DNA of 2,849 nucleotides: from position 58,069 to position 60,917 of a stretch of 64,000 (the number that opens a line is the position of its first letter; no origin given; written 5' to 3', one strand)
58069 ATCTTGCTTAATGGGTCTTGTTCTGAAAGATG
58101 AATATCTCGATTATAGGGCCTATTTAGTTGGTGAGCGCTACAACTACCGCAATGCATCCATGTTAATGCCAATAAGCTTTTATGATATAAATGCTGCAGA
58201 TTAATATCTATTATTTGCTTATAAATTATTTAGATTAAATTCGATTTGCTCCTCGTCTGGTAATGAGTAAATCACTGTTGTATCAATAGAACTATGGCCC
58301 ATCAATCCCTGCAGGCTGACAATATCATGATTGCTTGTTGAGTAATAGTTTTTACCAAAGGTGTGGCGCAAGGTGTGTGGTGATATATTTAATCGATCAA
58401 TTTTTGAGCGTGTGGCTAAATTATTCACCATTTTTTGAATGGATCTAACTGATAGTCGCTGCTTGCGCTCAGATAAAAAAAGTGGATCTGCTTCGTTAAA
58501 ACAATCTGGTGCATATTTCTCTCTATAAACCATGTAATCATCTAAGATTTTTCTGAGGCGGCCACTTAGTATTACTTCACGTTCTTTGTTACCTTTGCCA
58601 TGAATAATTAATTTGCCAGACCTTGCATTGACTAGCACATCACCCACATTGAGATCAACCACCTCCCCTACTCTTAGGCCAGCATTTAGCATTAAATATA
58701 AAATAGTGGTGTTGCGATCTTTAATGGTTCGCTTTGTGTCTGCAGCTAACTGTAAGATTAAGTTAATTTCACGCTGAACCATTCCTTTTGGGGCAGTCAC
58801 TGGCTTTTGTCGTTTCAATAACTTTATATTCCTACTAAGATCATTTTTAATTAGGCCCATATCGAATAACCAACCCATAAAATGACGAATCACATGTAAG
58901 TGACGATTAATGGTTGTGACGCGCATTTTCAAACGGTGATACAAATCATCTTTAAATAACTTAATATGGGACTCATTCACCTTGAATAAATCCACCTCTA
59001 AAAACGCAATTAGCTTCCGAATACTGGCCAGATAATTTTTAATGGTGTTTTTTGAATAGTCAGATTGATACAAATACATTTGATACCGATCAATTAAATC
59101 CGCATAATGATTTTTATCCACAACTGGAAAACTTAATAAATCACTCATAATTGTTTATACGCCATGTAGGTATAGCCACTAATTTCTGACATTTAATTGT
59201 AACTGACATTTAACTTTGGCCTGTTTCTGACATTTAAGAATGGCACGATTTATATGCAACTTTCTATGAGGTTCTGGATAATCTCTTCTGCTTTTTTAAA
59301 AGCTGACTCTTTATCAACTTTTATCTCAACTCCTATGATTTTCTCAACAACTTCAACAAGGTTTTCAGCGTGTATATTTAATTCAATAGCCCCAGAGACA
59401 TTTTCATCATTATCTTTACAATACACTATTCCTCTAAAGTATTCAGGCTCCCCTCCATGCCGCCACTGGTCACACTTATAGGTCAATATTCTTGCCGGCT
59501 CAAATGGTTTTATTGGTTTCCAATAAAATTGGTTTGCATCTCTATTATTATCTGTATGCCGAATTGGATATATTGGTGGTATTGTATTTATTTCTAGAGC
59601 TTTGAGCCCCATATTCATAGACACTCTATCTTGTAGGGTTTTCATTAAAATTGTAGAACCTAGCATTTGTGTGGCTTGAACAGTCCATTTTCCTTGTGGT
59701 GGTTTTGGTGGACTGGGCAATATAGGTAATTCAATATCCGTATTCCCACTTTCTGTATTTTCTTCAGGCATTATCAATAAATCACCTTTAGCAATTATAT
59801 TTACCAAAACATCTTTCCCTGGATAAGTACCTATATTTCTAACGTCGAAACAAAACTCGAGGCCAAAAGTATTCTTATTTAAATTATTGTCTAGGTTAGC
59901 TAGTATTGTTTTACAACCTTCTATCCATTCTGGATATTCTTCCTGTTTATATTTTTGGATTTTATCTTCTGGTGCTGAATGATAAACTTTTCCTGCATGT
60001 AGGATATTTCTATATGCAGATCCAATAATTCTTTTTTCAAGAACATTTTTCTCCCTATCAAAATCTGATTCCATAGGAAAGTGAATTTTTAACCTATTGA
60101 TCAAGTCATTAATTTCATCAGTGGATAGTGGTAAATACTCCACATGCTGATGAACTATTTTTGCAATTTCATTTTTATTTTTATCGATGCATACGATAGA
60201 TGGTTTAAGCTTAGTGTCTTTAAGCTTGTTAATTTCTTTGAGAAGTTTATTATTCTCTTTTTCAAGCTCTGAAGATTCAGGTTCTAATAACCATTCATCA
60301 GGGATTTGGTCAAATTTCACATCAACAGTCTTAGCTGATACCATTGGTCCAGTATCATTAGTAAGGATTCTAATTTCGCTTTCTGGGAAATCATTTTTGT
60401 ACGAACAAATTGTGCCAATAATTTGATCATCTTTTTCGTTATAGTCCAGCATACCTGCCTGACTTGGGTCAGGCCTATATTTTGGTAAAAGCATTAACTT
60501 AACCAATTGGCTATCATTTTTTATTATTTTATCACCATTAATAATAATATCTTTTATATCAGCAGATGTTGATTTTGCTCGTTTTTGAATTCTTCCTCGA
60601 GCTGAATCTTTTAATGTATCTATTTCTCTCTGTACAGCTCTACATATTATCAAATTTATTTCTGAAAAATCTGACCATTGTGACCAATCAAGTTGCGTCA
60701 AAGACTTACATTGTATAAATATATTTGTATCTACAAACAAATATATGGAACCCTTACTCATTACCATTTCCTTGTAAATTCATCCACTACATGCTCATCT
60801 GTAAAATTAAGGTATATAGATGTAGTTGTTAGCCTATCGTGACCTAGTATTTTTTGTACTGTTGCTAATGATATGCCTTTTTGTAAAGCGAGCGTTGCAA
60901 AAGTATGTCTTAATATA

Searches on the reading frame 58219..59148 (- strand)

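Call 64: search_protein_families(library=pfam, proteins=[window:58219-59148:-], max_evalue=0.001)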
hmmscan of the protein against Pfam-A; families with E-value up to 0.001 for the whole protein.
window:58219-59148:- (309 aa): 4 families
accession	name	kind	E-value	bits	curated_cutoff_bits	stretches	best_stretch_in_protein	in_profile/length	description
PF00589.27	Phage_integrase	-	4.6e-30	105.1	27.1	1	125-296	5-167/172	Phage integrase family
PF13495.12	Phage_int_SAM_4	-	2.4e-09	37.9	27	1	18-96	1-80/85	Phage integrase, N-terminal SAM-like domain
PF02899.23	Phage_int_SAM_1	-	1.7e-06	28.6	22.3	1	19-95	1-80/83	Phage integrase, N-terminal SAM-like domain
PF13102.12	Phage_int_SAM_5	-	1.5e-05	25.7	22.3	1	21-105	8-93/98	Phage integrase SAM-like domain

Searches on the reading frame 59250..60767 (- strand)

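Call 64: search_protein_families(library=pfam, proteins=[window:59250-60767:-], max_evalue=0.001)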
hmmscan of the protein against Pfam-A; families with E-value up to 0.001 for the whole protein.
window:59250-60767:- (505 aa): 1 family
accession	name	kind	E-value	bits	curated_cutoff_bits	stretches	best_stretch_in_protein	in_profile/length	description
PF13638.12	PIN_4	-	4.6e-10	40.4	21.9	1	12-151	3-127/132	PIN domain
